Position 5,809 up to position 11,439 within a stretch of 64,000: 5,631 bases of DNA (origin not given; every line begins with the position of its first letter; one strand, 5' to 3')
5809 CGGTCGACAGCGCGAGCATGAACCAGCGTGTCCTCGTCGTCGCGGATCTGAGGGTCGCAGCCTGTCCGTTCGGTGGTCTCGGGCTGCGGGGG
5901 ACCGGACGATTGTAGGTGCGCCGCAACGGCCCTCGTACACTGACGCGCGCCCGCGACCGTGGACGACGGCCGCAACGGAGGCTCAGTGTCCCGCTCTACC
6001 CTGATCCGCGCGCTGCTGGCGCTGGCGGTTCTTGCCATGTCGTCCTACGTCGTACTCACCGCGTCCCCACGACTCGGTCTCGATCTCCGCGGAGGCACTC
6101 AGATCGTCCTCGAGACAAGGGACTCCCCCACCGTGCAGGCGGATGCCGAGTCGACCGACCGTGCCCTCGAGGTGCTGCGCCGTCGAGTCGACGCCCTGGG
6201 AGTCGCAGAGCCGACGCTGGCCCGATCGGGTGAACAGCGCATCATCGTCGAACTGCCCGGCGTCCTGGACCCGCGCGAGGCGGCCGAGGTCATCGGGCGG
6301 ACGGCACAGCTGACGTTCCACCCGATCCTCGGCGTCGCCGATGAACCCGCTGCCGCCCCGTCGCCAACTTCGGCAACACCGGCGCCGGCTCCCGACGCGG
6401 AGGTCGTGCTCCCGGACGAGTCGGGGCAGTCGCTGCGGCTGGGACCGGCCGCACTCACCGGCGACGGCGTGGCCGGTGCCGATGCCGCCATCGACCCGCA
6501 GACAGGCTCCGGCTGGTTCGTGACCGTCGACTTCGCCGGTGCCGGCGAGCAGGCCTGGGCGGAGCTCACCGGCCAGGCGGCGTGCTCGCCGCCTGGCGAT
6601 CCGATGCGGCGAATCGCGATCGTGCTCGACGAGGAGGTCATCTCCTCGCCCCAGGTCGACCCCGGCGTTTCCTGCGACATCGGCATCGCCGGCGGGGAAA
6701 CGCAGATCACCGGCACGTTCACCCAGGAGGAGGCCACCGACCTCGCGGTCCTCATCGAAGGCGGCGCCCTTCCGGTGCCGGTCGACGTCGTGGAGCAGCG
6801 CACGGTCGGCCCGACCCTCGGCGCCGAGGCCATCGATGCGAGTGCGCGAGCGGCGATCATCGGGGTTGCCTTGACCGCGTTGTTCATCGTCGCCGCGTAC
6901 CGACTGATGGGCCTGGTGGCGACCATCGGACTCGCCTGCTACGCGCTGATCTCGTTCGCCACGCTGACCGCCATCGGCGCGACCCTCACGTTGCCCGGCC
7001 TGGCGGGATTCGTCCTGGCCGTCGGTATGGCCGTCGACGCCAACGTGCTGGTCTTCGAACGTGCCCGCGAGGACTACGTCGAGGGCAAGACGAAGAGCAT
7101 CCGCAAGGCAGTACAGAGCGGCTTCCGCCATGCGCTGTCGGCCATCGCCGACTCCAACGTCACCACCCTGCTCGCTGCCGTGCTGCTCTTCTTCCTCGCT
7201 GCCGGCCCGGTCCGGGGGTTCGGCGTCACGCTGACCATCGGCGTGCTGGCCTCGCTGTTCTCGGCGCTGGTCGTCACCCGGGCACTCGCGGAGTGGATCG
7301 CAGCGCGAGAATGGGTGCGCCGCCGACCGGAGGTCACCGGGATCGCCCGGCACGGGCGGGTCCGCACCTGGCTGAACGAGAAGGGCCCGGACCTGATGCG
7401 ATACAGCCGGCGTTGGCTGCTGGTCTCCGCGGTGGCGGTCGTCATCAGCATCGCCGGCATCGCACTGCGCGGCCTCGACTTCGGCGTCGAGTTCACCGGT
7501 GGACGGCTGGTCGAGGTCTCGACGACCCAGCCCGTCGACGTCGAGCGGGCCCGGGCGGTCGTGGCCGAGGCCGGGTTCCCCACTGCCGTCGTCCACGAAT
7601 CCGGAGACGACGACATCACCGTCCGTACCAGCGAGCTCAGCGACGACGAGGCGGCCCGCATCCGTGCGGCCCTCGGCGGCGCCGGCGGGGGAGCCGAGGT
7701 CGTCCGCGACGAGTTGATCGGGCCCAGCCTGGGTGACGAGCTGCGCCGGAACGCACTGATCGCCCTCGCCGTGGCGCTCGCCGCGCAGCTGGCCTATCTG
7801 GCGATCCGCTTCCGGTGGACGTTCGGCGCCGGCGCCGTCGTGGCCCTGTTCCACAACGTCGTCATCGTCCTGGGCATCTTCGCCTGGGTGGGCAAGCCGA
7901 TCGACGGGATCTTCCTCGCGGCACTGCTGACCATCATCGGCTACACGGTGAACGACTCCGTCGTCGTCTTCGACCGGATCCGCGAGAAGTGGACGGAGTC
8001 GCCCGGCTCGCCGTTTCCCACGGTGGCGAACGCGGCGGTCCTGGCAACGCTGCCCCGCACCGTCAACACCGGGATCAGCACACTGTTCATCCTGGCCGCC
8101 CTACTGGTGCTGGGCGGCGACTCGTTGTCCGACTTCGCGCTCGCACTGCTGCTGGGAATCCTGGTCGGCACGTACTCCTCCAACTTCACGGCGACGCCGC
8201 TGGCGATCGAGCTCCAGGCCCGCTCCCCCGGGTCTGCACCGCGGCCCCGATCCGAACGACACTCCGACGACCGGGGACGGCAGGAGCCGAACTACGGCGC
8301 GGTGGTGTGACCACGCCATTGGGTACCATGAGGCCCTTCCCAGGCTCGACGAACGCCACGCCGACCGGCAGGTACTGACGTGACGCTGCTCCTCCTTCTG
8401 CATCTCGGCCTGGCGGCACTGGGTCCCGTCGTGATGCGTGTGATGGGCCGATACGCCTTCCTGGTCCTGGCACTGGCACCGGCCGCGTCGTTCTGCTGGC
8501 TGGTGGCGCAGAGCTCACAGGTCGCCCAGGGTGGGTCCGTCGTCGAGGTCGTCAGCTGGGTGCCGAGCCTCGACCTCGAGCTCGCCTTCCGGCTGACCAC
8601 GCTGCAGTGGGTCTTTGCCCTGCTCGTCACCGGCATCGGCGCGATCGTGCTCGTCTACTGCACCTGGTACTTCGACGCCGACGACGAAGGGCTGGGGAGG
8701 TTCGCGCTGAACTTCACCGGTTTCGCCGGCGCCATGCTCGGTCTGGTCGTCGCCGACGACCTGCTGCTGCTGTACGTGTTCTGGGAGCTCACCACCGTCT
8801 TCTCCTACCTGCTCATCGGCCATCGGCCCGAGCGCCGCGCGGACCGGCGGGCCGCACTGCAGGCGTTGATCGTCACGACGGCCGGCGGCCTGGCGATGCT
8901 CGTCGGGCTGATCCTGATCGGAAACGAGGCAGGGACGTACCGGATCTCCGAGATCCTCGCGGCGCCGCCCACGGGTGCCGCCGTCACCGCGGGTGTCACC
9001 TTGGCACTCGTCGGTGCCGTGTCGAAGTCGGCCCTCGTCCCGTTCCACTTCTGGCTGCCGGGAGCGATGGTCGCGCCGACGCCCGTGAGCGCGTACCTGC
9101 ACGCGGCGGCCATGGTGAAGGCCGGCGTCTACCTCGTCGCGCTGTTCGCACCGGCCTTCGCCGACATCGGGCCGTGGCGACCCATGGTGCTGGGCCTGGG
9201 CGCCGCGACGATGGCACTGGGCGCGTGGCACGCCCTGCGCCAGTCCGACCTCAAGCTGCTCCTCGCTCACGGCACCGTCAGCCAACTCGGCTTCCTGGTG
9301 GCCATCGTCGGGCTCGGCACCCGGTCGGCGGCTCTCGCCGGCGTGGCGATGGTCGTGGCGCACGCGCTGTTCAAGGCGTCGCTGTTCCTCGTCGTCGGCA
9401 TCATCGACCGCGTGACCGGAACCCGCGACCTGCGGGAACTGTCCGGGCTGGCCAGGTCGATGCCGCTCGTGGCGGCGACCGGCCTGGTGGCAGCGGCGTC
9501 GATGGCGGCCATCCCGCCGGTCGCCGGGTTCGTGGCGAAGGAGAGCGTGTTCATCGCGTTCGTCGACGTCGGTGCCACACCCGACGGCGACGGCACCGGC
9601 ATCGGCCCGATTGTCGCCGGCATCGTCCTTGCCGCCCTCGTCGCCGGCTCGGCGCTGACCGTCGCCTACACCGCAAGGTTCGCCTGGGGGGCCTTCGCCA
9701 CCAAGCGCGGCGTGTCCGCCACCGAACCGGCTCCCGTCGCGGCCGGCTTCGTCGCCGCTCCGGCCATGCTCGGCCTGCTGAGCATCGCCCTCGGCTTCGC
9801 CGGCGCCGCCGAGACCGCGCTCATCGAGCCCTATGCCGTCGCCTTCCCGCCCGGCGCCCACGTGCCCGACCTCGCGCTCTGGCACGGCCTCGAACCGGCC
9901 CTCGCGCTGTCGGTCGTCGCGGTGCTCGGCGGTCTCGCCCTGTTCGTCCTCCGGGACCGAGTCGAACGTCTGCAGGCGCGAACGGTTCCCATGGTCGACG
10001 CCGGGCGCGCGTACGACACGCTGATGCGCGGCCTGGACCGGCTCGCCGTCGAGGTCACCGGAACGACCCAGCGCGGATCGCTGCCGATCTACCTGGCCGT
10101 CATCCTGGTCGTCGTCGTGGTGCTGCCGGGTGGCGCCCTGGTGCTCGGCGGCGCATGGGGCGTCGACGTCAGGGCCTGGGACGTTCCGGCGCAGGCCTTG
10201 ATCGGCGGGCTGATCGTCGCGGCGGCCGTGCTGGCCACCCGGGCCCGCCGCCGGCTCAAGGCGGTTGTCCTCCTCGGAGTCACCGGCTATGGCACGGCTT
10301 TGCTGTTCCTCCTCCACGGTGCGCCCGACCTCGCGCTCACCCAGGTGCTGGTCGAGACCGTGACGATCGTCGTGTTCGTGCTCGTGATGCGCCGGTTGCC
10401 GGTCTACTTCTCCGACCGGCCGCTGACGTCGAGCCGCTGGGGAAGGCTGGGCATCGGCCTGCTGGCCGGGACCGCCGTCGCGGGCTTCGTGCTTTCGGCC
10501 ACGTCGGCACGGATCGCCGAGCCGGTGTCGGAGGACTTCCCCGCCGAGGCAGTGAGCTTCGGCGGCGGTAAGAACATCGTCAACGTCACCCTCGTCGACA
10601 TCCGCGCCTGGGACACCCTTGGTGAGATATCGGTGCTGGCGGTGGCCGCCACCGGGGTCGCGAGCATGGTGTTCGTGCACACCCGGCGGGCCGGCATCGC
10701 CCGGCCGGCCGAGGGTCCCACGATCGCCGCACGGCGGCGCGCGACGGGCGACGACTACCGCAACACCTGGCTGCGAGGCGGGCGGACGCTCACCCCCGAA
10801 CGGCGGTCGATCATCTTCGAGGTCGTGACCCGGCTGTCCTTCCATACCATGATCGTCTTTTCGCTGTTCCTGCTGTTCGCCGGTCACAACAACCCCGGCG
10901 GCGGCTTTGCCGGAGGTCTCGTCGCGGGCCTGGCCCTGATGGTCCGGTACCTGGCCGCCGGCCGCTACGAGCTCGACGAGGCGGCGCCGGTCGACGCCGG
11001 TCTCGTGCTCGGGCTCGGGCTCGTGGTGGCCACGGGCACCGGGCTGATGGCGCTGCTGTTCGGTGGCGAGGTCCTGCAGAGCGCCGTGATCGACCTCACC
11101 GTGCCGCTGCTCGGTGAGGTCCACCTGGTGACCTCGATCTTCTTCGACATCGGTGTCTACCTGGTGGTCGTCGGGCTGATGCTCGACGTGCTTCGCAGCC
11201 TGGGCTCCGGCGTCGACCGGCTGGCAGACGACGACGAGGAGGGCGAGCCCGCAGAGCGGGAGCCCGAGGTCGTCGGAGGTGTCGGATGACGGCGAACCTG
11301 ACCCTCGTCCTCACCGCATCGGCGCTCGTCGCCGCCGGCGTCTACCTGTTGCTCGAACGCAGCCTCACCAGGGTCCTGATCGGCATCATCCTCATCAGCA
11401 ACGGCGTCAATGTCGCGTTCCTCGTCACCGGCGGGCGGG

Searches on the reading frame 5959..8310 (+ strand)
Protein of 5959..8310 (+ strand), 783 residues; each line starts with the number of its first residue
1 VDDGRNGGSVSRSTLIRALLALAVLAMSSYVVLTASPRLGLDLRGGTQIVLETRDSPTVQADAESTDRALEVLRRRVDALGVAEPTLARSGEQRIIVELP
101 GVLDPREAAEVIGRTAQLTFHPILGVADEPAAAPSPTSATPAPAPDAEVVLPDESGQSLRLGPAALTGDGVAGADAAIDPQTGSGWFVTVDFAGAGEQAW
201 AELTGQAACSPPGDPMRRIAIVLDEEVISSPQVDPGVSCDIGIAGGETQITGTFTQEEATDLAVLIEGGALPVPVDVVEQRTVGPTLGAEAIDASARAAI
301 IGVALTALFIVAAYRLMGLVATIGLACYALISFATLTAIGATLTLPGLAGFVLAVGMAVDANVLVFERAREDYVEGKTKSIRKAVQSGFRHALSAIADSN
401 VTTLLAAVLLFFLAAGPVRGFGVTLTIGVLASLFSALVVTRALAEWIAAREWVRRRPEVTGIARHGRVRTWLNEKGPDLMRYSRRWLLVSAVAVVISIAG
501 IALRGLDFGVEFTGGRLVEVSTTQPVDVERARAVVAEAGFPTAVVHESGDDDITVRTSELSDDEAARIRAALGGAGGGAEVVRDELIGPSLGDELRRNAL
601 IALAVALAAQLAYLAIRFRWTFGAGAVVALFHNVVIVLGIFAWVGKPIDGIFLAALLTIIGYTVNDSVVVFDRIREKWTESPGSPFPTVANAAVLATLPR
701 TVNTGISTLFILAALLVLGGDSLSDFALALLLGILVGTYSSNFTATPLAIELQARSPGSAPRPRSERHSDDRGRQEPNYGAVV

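Call 58: search_protein_families(library=pfam, proteins=[window:5959-8310:+], max_evalue=0.001)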
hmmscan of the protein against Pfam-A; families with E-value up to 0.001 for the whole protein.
window:5959-8310:+ (783 aa): 6 families
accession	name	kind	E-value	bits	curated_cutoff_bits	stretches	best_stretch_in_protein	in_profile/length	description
PF02355.23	SecD_SecF_C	-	1.5e-77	259.7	20.5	2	578-753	12-187/189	Protein export membrane protein SecD/SecF, C-terminal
PF22599.2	SecDF_P1_head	-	1.2e-26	93.2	27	1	154-273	8-114/114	SecDF, P1 head subdomain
PF21760.3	SecD_1st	-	6.6e-26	90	27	1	67-122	2-57/60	Protein translocase subunit SecDF, P1 domain, N-terminal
PF07549.19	Sec_GG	-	2.7e-12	46.2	20.3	2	501-526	3-28/28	SecD/SecF GG Motif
PF03176.21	MMPL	-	5.2e-07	29.4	20.5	1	310-469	168-317/333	MMPL family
PF00873.25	ACR_tran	-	6e-07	28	28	1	317-502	357-546/1021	AcrB/AcrD/AcrF family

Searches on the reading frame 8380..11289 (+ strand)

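Call 58: search_protein_families(library=pfam, proteins=[window:8380-11289:+], max_evalue=0.001)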
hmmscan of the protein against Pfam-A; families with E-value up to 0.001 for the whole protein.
window:8380-11289:+ (969 aa): 6 families
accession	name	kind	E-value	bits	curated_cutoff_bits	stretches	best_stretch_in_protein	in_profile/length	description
PF00361.26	Proton_antipo_M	-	2e-61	208.2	21.5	1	125-398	1-279/294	NADH:quinone oxidoreductase/Mrp antiporter, TM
PF04039.18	MnhB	-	8.5e-35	120.2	22.5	1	812-935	1-126/127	Domain related to MnhB subunit of Na+/H+ antiporter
PF13244.11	MbhD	-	5.5e-23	81.3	27.2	1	611-674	2-66/67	MBH, subunit D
PF20501.3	MbhE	-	6.1e-15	55.5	27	1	690-764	7-81/98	MBH, subunit E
PF00662.26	Proton_antipo_N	-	7.2e-08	32.7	24.5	1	62-108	5-50/51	NADH-Ubiquinone oxidoreductase (complex I), chain 5 N-terminus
PF00499.25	Oxidored_q3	-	0.00015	22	33.2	1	616-711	2-98/146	NADH-ubiquinone/plastoquinone oxidoreductase chain 6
